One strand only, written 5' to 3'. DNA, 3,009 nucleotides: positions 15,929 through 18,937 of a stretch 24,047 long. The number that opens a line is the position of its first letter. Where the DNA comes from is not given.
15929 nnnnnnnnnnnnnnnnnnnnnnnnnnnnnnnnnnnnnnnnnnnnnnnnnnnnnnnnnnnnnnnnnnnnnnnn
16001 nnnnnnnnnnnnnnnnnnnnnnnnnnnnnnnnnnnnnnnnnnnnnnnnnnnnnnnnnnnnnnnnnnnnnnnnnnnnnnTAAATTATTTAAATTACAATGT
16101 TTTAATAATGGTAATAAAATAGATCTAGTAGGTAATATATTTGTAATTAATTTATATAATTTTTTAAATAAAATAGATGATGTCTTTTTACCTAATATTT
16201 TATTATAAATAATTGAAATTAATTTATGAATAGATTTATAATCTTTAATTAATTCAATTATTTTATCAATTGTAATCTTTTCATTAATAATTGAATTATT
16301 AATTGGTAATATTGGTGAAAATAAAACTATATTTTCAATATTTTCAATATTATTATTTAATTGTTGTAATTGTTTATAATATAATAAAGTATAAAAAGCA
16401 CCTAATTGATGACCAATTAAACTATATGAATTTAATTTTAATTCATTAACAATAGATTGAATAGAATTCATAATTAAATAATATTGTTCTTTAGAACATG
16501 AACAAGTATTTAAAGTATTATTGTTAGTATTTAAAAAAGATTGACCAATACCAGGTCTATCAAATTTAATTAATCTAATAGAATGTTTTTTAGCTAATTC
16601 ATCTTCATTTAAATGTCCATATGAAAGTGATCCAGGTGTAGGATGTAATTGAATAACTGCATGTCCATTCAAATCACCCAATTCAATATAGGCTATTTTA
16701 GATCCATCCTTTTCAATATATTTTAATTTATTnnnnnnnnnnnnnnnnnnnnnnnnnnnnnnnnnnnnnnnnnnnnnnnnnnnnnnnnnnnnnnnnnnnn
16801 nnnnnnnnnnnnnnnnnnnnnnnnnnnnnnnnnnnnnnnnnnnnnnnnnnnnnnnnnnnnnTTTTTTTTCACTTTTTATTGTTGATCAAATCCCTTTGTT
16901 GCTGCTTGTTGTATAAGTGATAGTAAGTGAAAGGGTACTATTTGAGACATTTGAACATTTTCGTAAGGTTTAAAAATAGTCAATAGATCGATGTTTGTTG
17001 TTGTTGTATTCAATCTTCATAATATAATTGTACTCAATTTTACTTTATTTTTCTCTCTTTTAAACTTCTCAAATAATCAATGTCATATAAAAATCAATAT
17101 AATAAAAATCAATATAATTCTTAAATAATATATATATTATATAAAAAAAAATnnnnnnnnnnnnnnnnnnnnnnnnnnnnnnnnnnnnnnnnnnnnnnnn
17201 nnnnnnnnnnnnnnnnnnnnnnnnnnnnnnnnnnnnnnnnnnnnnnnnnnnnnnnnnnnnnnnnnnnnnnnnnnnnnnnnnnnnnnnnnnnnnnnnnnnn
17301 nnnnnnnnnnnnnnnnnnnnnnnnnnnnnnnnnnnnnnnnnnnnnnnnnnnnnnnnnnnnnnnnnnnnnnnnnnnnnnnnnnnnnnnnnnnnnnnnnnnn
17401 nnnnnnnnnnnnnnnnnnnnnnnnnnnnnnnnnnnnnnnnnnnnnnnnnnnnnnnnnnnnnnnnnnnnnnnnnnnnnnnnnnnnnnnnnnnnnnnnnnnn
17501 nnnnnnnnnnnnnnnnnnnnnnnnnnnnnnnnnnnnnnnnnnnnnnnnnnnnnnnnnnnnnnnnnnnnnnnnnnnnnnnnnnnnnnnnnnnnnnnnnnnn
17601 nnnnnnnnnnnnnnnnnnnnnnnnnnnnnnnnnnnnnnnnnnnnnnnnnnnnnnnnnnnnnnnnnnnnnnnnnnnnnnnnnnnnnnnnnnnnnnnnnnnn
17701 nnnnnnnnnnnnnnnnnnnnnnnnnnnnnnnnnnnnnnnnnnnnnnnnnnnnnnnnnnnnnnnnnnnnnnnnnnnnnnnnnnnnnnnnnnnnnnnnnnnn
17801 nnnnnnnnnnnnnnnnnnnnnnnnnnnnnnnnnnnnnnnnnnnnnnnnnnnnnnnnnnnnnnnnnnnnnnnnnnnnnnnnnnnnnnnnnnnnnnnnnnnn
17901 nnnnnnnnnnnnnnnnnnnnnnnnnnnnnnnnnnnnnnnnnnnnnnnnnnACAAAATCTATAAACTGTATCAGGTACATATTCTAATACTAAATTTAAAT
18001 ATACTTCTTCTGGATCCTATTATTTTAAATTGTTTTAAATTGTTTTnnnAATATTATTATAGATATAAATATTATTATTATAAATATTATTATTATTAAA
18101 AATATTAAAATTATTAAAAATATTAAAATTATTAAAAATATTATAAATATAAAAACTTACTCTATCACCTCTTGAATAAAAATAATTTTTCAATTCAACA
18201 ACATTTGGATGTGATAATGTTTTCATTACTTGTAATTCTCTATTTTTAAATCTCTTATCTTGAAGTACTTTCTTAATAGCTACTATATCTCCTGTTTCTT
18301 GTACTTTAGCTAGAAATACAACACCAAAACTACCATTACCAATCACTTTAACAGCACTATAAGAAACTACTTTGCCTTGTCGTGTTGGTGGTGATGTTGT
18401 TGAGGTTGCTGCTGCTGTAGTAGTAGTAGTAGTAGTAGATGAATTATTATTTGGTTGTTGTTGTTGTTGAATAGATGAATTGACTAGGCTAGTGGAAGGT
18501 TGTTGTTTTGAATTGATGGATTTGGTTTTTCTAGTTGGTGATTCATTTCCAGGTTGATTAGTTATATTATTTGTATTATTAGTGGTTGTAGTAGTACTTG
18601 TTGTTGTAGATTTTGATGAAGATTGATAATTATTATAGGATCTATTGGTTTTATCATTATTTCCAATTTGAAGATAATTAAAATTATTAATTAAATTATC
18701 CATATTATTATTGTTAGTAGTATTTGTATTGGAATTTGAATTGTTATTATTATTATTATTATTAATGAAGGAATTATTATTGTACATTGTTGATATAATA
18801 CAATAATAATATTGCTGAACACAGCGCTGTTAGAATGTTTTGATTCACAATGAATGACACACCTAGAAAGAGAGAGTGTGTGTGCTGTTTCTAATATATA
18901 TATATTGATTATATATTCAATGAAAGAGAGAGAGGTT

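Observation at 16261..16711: Alpha/beta-hydrolase domain of the fusion protein has Gln in place of the nucleophilic Ser (GHQLG)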

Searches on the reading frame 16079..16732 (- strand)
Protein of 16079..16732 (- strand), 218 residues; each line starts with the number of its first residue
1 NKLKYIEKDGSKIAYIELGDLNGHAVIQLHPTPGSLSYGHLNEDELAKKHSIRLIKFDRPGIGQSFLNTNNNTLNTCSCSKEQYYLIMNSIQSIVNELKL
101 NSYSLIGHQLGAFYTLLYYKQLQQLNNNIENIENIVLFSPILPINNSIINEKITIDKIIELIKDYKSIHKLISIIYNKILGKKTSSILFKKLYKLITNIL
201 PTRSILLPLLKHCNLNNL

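Call 24: find_homologous_proteins(query=A2, max_evalue=0.00001)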
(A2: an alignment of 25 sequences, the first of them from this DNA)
Query A2 (25 sequences) (218 aa, profile of the alignment): 512 proteins with E <= 0.00001 among 8000 candidates; the best 120 are listed.
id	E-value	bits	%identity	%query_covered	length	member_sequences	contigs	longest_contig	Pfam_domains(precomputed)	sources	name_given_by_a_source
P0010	8.7e-93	329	28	60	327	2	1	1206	PF12697.14,PF00561.27,PF12146.16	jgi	-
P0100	1.4e-91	325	31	50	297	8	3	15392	PF00561.27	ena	-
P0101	5.0e-88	313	29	71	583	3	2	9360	PF12697.14,PF00561.27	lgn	-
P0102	5.7e-87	310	26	61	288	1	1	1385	PF12697.14,PF00561.27,PF12146.16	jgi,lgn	-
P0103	3.2e-85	304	29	50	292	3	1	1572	PF12697.14,PF00561.27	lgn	-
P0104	3.8e-85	304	27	50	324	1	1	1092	PF12697.14,PF00561.27,PF12146.16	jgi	-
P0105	5.4e-83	297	28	56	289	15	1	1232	PF12697.14,PF00561.27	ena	-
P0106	1.9e-82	295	25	62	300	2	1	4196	PF12697.14,PF00561.27,PF12146.16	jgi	jgi:pimeloyl-ACP methyl ester carboxylesterase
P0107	2.3e-82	295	25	50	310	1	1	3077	PF12697.14,PF00561.27,PF12146.16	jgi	jgi:pimeloyl-ACP methyl ester carboxylesterase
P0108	4.5e-82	294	25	65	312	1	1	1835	PF12697.14,PF00561.27,PF12146.16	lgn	-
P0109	2.7e-80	288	32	50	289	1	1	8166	PF12697.14,PF00561.27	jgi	-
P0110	3.0e-80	288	24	59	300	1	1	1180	PF12697.14,PF00561.27,PF12146.16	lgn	-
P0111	3.1e-80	288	30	45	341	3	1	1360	PF12697.14,PF00561.27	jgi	jgi:pimeloyl-ACP methyl ester carboxylesterase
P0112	4.4e-80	287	22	60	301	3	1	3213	PF12697.14,PF00561.27,PF12146.16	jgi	jgi:pimeloyl-ACP methyl ester carboxylesterase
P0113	6.9e-80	286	30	50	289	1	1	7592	PF12697.14,PF00561.27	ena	-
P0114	9.8e-80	286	31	45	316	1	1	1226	PF12697.14,PF00561.27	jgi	jgi:pimeloyl-ACP methyl ester carboxylesterase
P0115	1.6e-79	285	30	50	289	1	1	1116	PF12697.14,PF00561.27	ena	-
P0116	2.0e-79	285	26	46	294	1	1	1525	PF12697.14,PF00561.27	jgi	jgi:pimeloyl-ACP methyl ester carboxylesterase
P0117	2.3e-79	285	30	50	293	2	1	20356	PF12697.14,PF00561.27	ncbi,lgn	-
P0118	2.3e-79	285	22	64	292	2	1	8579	PF12697.14,PF00561.27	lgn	-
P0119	2.6e-79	285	31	48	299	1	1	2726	PF12697.14,PF00561.27,PF12146.16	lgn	-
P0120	4.9e-79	284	26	50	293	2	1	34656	PF12697.14,PF00561.27,PF12146.16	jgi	jgi:pimeloyl-ACP methyl ester carboxylesterase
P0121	9.2e-79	283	41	27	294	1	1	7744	PF12697.14,PF00561.27,PF12146.16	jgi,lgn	jgi:pimeloyl-ACP methyl ester carboxylesterase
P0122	2.1e-78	282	28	50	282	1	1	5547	PF12697.14,PF00561.27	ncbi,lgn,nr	ncbi:MAG: alpha/beta hydrolase [Anaerolineales bacterium]|nr:alpha/beta hydrolase [Anaerolineales ba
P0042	3.0e-78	281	30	66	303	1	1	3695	PF12697.14,PF00561.27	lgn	-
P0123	4.4e-78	281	26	68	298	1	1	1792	PF12697.14,PF00561.27,PF12146.16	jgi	-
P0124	7.5e-78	280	24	68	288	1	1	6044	PF12697.14,PF00561.27,PF12146.16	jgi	jgi:pimeloyl-ACP methyl ester carboxylesterase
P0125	1.3e-77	279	34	50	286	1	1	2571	PF00326.28,PF12697.14,PF00561.27,PF12146.16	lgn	-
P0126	1.3e-77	279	24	68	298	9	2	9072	PF12697.14,PF00561.27,PF12146.16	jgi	-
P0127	5.6e-77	277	27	61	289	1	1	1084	PF12697.14,PF00561.27,PF12146.16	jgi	-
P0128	7.0e-77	277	27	53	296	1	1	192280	PF12697.14,PF00561.27,PF12146.16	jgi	jgi:pimeloyl-ACP methyl ester carboxylesterase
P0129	8.5e-77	276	27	50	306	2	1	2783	PF00561.27,PF12146.16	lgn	-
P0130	1.2e-76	276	26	53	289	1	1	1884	PF12697.14,PF00561.27,PF12146.16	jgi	jgi:pimeloyl-ACP methyl ester carboxylesterase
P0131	2.0e-76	275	24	60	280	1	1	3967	PF12697.14,PF00561.27,PF12146.16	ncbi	ncbi:MAG: alpha/beta fold hydrolase, partial [Pseudomonadota bacterium]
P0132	2.2e-76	275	31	31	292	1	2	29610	PF12697.14,PF00561.27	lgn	-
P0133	3.1e-76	274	27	50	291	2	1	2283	PF12697.14,PF00561.27,PF12146.16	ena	-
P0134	3.2e-76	274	27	50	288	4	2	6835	PF12697.14,PF00561.27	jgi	jgi:pimeloyl-ACP methyl ester carboxylesterase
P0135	3.3e-76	274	26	50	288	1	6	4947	PF12697.14,PF00561.27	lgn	-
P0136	3.6e-76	274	25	61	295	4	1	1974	PF12697.14,PF00561.27,PF12146.16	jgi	jgi:pimeloyl-ACP methyl ester carboxylesterase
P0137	2.0e-75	272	21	77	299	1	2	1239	PF12697.14,PF00561.27,PF12146.16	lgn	-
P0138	1.1e-74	269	27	59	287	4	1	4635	PF12697.14,PF00561.27,PF12146.16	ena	-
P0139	1.3e-74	269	25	64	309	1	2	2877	PF12697.14,PF00561.27,PF12146.16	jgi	jgi:pimeloyl-ACP methyl ester carboxylesterase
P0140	2.6e-74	268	34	50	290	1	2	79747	PF12697.14,PF06342.19,PF00561.27,PF12146.16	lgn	-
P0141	4.7e-74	267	24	50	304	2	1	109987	PF00561.27,PF12146.16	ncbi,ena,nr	ncbi:MAG TPA: alpha/beta hydrolase [Chloroflexota bacterium]|nr:alpha/beta hydrolase [Chloroflexota 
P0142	6.0e-74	267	25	67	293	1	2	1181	PF12697.14,PF00561.27,PF12146.16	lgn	-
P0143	6.3e-74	267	26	61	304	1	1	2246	PF12697.14,PF00561.27,PF12146.16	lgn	-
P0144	7.2e-74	267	23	50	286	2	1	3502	PF12697.14,PF00561.27,PF12146.16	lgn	-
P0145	9.9e-74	266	26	53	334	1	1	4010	PF12697.14,PF00561.27,PF12146.16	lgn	-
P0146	1.8e-73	265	26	67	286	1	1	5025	PF12697.14,PF00561.27,PF12146.16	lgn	-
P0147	4.1e-73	264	20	58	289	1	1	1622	PF12697.14,PF00561.27,PF12146.16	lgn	-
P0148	4.9e-73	264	22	79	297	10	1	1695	PF12697.14,PF00561.27,PF12146.16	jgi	jgi:pimeloyl-ACP methyl ester carboxylesterase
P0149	1.4e-72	262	23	96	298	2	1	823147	PF12697.14,PF00561.27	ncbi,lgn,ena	-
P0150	1.6e-72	262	29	50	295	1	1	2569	PF12697.14,PF00561.27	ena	-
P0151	2.1e-72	262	28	50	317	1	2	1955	PF12697.14,PF00561.27,PF12146.16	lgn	-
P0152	5.9e-72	260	25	54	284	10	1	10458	PF12697.14,PF00561.27,PF12146.16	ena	-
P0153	7.3e-72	260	33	50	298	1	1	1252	PF12697.14,PF00561.27,PF12146.16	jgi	jgi:pimeloyl-ACP methyl ester carboxylesterase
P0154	9.5e-72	260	25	63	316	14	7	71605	PF12697.14,PF00561.27,PF12146.16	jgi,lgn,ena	jgi:pimeloyl-ACP methyl ester carboxylesterase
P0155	2.0e-71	259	29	54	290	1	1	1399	PF12697.14,PF00561.27,PF12146.16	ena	-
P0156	2.4e-71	258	31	49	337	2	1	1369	PF12697.14,PF00561.27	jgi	jgi:pimeloyl-ACP methyl ester carboxylesterase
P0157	2.7e-71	258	-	-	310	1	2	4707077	PF12697.14,PF00561.27,PF12146.16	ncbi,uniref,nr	ncbi:hypothetical protein N7492_004823 [Penicillium capsulatum]|uniref:AB hydrolase-1 domain-contain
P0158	3.8e-71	258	28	63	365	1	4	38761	PF12697.14,PF00561.27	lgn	-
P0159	5.3e-71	257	20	67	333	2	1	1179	PF12697.14,PF00561.27,PF12146.16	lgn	-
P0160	6.4e-71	257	31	49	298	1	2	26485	PF12697.14,PF00561.27,PF12146.16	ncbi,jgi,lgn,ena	-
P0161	1.0e-70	256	24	66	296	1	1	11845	PF12697.14,PF00561.27,PF12146.16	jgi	jgi:pimeloyl-ACP methyl ester carboxylesterase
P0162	1.6e-70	256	19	67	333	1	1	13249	PF12697.14,PF00561.27,PF12146.16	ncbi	ncbi:MAG: alpha/beta fold hydrolase [Chloroflexota bacterium]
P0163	1.9e-70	255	23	75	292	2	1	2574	PF12697.14,PF00561.27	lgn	-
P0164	2.1e-70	255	23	67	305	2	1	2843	PF12697.14,PF00561.27,PF12146.16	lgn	-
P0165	2.1e-70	255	29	54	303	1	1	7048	PF12697.14,PF00561.27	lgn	-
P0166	6.8e-70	254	24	65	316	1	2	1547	PF12697.14,PF00561.27,PF12146.16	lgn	-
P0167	6.9e-70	254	24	86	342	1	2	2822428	PF12697.14,PF00561.27,PF12146.16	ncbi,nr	ncbi:hypothetical protein LTR10_002079 [Elasticomyces elasticus]|nr:hypothetical protein LTR10_00207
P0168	7.6e-70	253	28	53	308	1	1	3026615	PF12697.14,PF00561.27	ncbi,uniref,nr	ncbi:hypothetical protein NUU61_008965 [Penicillium alfredii]|uniref:AB hydrolase-1 domain-containin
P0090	1.0e-69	253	25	60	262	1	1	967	PF00561.27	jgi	jgi:pimeloyl-ACP methyl ester carboxylesterase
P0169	1.3e-69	253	34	28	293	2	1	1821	PF12697.14,PF00561.27,PF12146.16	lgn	-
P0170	1.3e-69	253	23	67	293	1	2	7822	PF12697.14,PF00561.27,PF12146.16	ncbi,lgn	-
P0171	1.4e-69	253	23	54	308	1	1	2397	PF12697.14,PF00561.27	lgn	-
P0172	1.9e-69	252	23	75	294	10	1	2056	PF12697.14,PF00561.27,PF12146.16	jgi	jgi:pimeloyl-ACP methyl ester carboxylesterase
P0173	9.9e-69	250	28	67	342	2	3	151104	PF12697.14,PF00561.27,PF12146.16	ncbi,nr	ncbi:hypothetical protein LTR56_013947 [Elasticomyces elasticus]|nr:hypothetical protein LTR56_01394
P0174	1.3e-68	249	23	54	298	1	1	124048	PF12697.14,PF00561.27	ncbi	-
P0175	1.5e-68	249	20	87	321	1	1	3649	PF12697.14,PF00561.27,PF12146.16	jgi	-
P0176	4.2e-68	248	30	50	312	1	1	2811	PF12697.14,PF00561.27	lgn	-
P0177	5.5e-68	247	25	53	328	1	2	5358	PF12697.14,PF00561.27,PF12146.16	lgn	-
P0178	8.9e-68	247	25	50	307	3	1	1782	PF00561.27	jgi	jgi:pimeloyl-ACP methyl ester carboxylesterase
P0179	1.1e-67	246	25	55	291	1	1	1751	PF12697.14,PF00561.27,PF12146.16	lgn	-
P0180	1.2e-67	246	25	54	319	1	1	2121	PF12697.14,PF00561.27,PF12146.16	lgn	-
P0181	1.2e-67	246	27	62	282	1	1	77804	PF12697.14,PF00561.27,PF12146.16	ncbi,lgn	-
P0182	2.0e-67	246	26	50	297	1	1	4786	PF12697.14,PF00561.27,PF12146.16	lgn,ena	-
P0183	4.0e-67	245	34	29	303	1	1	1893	PF12697.14,PF00561.27,PF12146.16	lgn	-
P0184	4.4e-67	244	26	50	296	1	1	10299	PF12697.14,PF00561.27,PF12146.16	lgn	-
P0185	4.7e-67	244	24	61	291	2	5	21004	PF12697.14,PF00561.27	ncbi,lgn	ncbi:MAG: alpha/beta hydrolase [Spartobacteria bacterium]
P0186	4.7e-67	244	27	61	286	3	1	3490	PF00561.27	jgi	-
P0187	5.1e-67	244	30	50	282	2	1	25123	PF12697.14,PF00561.27,PF12146.16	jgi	jgi:pimeloyl-ACP methyl ester carboxylesterase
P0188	5.2e-67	244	23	69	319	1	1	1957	PF12697.14,PF00561.27,PF12146.16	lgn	-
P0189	1.5e-66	243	28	61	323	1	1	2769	PF12697.14,PF00561.27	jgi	jgi:pimeloyl-ACP methyl ester carboxylesterase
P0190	1.6e-66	243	25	50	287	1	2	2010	PF12697.14,PF00561.27,PF12146.16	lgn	-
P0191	2.3e-66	242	23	54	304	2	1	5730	PF00561.27,PF12146.16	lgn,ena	-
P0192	2.5e-66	242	30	50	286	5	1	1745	PF12697.14,PF00561.27,PF12146.16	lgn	-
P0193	2.9e-66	242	23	63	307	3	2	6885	PF00561.27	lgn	-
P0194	4.7e-66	241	23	61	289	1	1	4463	PF12697.14,PF00561.27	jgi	jgi:pimeloyl-ACP methyl ester carboxylesterase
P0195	4.8e-66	241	27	52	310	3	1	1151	PF00561.27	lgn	-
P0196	6.4e-66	241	26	58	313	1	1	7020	PF12697.14,PF00561.27,PF12146.16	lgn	-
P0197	7.4e-66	240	25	61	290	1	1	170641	PF12697.14,PF00561.27,PF12146.16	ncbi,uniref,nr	ncbi:alpha/beta fold hydrolase [Haloferula sp. A504]|uniref:alpha/beta fold hydrolase n=1 Tax=Halofe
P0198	1.0e-65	240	26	57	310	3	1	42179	PF12697.14,PF00561.27,PF12146.16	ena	-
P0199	1.3e-65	240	25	50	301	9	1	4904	PF12697.14,PF00561.27,PF12146.16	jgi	jgi:pimeloyl-ACP methyl ester carboxylesterase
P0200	1.5e-65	239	26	61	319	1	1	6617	PF12697.14,PF00561.27,PF12146.16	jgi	jgi:pimeloyl-ACP methyl ester carboxylesterase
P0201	1.7e-65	239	26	56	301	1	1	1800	PF12697.14,PF00561.27,PF12146.16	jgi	jgi:pimeloyl-ACP methyl ester carboxylesterase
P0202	1.9e-65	239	23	53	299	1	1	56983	PF00561.27,PF12146.16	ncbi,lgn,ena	-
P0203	3.0e-65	238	21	67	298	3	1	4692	PF12697.14,PF00561.27,PF12146.16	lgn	-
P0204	3.1e-65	238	28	50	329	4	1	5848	PF12697.14,PF00561.27,PF12146.16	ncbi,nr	ncbi:putative hydrolase YcgS like protein [Verticillium longisporum]|nr:putative hydrolase YcgS like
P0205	6.2e-65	237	23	61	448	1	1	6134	PF00561.27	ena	-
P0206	2.1e-64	236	28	54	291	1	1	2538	PF00561.27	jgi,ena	-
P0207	2.5e-64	235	25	50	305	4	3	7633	PF12697.14,PF00561.27,PF12146.16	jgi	jgi:pimeloyl-ACP methyl ester carboxylesterase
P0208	4.6e-64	234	27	55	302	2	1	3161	PF12697.14,PF00561.27,PF12146.16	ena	-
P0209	4.9e-64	234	21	59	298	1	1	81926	PF00561.27,PF12146.16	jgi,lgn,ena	-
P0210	5.8e-64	234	27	53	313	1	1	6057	PF12697.14,PF00561.27,PF12146.16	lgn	-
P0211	6.6e-64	234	28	56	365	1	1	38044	PF12697.14,PF00561.27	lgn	-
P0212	7.6e-64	234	23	82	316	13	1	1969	PF12697.14,PF00561.27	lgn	-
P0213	1.0e-63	233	24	60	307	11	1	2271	PF12697.14,PF00561.27,PF12146.16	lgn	-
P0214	1.3e-63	233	20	63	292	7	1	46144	PF12697.14,PF00561.27,PF12146.16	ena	-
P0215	1.6e-63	233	26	56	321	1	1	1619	PF00561.27,PF12146.16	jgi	jgi:pimeloyl-ACP methyl ester carboxylesterase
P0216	1.9e-63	233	25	50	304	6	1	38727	PF12697.14,PF00561.27,PF12146.16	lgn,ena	-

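Call 41: find_homologous_proteins(query=A4, max_evalue=1e-8)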
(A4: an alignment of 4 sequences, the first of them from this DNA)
Query A4 (4 sequences): 8000 candidates shared short words with the query, none scored E <= 1e-8.

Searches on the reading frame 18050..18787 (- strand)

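Call 52: search_protein_families(library=pfam, proteins=[window:18050-18787:-], max_evalue=0.001)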
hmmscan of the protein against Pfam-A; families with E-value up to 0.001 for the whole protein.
window:18050-18787:- (246 aa): 2 families
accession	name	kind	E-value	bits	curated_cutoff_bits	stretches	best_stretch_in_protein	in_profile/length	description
PF00069.31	Pkinase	-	8e-13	48.8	31.7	1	143-207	1-71/263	Protein kinase domain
PF07714.23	PK_Tyr_Ser-Thr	-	6.1e-07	29.4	23.1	1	146-205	4-72/258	Protein tyrosine and serine/threonine kinase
